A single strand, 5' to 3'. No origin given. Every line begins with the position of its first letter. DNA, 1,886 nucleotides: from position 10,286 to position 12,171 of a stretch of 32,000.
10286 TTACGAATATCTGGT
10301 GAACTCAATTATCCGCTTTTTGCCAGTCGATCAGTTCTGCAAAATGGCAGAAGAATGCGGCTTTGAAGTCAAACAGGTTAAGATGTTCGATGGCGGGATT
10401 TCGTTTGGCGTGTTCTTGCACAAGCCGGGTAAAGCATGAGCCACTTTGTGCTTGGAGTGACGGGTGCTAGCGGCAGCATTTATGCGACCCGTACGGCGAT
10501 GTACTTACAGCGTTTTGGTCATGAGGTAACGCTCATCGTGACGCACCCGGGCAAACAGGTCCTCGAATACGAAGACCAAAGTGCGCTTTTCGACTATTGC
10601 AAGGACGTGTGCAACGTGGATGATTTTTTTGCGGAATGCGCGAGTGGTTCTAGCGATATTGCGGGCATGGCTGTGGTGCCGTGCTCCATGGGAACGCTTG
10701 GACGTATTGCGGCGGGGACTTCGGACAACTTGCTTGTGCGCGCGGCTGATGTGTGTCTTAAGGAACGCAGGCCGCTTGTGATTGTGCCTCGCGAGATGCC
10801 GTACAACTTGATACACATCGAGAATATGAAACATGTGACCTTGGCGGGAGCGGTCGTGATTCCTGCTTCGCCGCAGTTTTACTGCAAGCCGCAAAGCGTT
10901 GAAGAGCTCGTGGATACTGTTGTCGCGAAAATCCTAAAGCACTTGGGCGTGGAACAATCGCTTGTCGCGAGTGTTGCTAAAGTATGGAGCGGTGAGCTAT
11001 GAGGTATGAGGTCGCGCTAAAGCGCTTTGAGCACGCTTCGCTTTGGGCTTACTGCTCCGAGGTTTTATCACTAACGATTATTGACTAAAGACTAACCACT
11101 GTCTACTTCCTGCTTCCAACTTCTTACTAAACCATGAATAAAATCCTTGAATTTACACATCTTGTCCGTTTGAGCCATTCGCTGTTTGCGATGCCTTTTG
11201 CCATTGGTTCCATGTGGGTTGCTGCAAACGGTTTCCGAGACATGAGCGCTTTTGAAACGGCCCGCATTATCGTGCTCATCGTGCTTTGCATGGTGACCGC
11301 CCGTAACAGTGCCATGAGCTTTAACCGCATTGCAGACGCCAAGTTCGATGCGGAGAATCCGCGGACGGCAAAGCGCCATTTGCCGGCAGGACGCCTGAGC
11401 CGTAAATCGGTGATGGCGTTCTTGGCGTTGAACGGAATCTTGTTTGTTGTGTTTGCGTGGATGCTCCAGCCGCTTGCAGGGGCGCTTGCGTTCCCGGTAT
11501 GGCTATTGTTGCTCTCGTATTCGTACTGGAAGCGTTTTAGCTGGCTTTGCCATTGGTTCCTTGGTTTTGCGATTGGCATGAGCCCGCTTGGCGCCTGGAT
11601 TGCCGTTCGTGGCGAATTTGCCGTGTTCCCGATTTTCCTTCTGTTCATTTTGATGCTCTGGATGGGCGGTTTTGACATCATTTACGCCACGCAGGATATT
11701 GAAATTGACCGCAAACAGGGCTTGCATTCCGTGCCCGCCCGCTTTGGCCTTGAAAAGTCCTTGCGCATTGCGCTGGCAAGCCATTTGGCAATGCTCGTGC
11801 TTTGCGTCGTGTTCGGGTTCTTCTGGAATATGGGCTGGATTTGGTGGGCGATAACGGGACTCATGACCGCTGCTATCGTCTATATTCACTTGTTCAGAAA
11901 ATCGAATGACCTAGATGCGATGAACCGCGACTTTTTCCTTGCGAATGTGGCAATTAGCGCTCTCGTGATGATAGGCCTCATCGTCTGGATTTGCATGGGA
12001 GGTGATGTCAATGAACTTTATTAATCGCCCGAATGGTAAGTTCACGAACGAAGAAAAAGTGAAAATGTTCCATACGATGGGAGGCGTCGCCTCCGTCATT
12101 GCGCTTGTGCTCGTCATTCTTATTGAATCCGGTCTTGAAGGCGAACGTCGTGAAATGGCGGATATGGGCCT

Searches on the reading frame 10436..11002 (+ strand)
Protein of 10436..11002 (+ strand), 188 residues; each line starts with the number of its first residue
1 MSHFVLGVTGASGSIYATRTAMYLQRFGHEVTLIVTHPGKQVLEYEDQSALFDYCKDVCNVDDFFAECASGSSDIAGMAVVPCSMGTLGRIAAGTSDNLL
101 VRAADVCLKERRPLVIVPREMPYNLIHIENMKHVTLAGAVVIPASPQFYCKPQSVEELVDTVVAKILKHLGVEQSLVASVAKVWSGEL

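Call 75: search_protein_families(library=ncbifam, proteins=[window:10436-10999:+], max_evalue=0.001)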
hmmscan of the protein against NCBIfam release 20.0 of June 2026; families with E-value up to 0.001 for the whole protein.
window:10436-10999:+ (188 aa): 6 families
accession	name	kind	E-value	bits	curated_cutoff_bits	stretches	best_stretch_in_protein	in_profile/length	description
TIGR00421.1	ubiX_pad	subfamily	1.9e-55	187.4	108.9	1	4-176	2-177/181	UbiX family flavin prenyltransferase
NF004685.0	PRK06029.1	subfamily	2.9e-53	180.7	188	1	2-179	2-183/187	UbiX family flavin prenyltransferase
NF041206.1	VdcB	exception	2e-52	177.5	290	1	4-177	2-179/184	non-oxidative hydroxyarylic acid decarboxylases subunit B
NF041218.1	BagM_FevK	exception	2.1e-38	131.8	420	1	4-175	3-178/215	bagremycin/ferroverdin biosynthesis UbiX family decarboxylase BagM/FevK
TIGR02113.1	coaC_strep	equivalog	1.4e-05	25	261.4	0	79-134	81-138/177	phosphopantothenoylcysteine decarboxylase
TIGR00521.1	coaBC_dfp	equivalog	3.6e-05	23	219.7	1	3-174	5-182/392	bifunctional phosphopantothenoylcysteine decarboxylase/phosphopantothenate--cysteine ligase CoaBC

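Call 77: find_encoding_contigs(protein=window:10436-11002:+, flank=1200, max_places=10)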
Protein window:10436-11002:+ (188 aa): 24 contigs read that carry it; 7 places shown.
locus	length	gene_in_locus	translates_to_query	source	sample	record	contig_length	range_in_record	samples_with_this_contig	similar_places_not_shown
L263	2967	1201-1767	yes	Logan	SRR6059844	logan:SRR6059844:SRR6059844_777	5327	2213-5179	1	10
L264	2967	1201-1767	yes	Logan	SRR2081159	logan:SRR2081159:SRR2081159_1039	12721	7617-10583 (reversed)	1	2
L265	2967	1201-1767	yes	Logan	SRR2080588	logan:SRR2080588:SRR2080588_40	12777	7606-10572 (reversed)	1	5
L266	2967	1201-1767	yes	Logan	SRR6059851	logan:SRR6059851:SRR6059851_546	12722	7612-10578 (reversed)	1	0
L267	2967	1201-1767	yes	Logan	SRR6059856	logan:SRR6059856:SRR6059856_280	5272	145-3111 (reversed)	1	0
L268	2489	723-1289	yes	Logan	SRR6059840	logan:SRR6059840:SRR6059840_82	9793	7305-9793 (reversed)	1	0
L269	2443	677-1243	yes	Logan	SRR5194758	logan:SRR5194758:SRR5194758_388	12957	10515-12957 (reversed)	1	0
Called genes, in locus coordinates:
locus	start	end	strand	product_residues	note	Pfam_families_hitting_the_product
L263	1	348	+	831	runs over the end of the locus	PF00932:LTD, PF13287:Fn3_assoc (weak), PF13290:CHB_HEX_C_1 (weak), PF08757:CotH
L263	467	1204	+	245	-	PF01209:Ubie_methyltran, PF13489:Methyltransf_23, PF08241:Methyltransf_11, PF13649:Methyltransf_25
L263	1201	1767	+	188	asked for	PF02441:Flavoprotein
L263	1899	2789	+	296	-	PF01040:UbiA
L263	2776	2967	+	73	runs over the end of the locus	-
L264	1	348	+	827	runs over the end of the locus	?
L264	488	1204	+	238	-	PF01209:Ubie_methyltran, PF13489:Methyltransf_23, PF08241:Methyltransf_11, PF13649:Methyltransf_25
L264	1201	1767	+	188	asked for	PF02441:Flavoprotein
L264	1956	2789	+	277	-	PF01040:UbiA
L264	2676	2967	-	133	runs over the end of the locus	-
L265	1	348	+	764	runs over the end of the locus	PF00932:LTD, PF13287:Fn3_assoc (weak), PF13290:CHB_HEX_C_1, PF08757:CotH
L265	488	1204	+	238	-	PF01209:Ubie_methyltran, PF13489:Methyltransf_23, PF08241:Methyltransf_11, PF13649:Methyltransf_25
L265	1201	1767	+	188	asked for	PF02441:Flavoprotein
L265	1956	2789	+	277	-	PF01040:UbiA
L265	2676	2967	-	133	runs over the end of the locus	-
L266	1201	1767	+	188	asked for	PF02441:Flavoprotein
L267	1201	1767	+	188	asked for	PF02441:Flavoprotein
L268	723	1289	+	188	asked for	PF02441:Flavoprotein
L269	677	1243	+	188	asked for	PF02441:Flavoprotein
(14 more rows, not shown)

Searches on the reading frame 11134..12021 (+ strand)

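Call 75: search_protein_families(library=ncbifam, proteins=[window:11134-12021:+], max_evalue=0.001)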
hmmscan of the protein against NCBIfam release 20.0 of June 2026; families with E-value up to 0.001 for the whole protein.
window:11134-12021:+ (296 aa): 23 families
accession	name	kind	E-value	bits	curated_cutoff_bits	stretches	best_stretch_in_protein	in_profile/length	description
NF009524.0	PRK12886.1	equivalog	6.2e-82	275.2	387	1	2-284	6-282/291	prenyltransferase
TIGR01475.1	ubiA_other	subfamily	4.1e-78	262.7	180.8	1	4-284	2-278/282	UbiA-like polyprenyltransferase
NF041586.1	MqnP_DT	exception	6.8e-70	235.9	430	1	8-283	4-273/277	menaquinone biosynthesis prenyltransferase MqnP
NF009526.0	PRK12888.1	equivalog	2e-68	231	364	1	4-278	15-286/301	4-hydroxybenzoate octaprenyltransferase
NF041585.1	MqnP_Cj_Hp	exception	4.5e-66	223.2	375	1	6-280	3-275/281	menaquinone biosynthesis prenyltransferase MqnP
NF009515.0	PRK12874.1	equivalog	1.9e-65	221.1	392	1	2-282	6-284/291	4-hydroxybenzoate polyprenyltransferase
NF041584.1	MqnP_SCO4491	exception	5.3e-62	210.1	420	1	4-278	3-275/285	menaquinone biosynthesis prenyltransferase MqnP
NF009609.0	PRK13106.1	equivalog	4e-43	147.9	349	1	6-287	17-296/301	prenyltransferase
NF009532.0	PRK12895.1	equivalog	5.3e-43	147.5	414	1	8-286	7-280/286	prenyltransferase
NF009517.0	PRK12876.1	equivalog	1.8e-42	145.8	419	1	1-283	1-293/300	prenyltransferase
TIGR01474.1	ubiA_proteo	equivalog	1.1e-30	107.1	275.45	1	23-284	23-279/282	4-hydroxybenzoate octaprenyltransferase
TIGR01473.1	cyoE_ctaB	equivalog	6.9e-23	81.8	210.3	1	9-283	5-278/281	heme o synthase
NF009523.0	PRK12884.1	equivalog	4e-22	78.7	269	1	3-256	3-249/279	prenyltransferase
NF009514.0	PRK12873.1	equivalog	4.5e-14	52.5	246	1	38-284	41-293/297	4-hydroxybenzoate polyprenyltransferase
NF009521.0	PRK12882.1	equivalog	9.1e-14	51.3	296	1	6-250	7-244/280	geranylgeranylglycerol-phosphate geranylgeranyltransferase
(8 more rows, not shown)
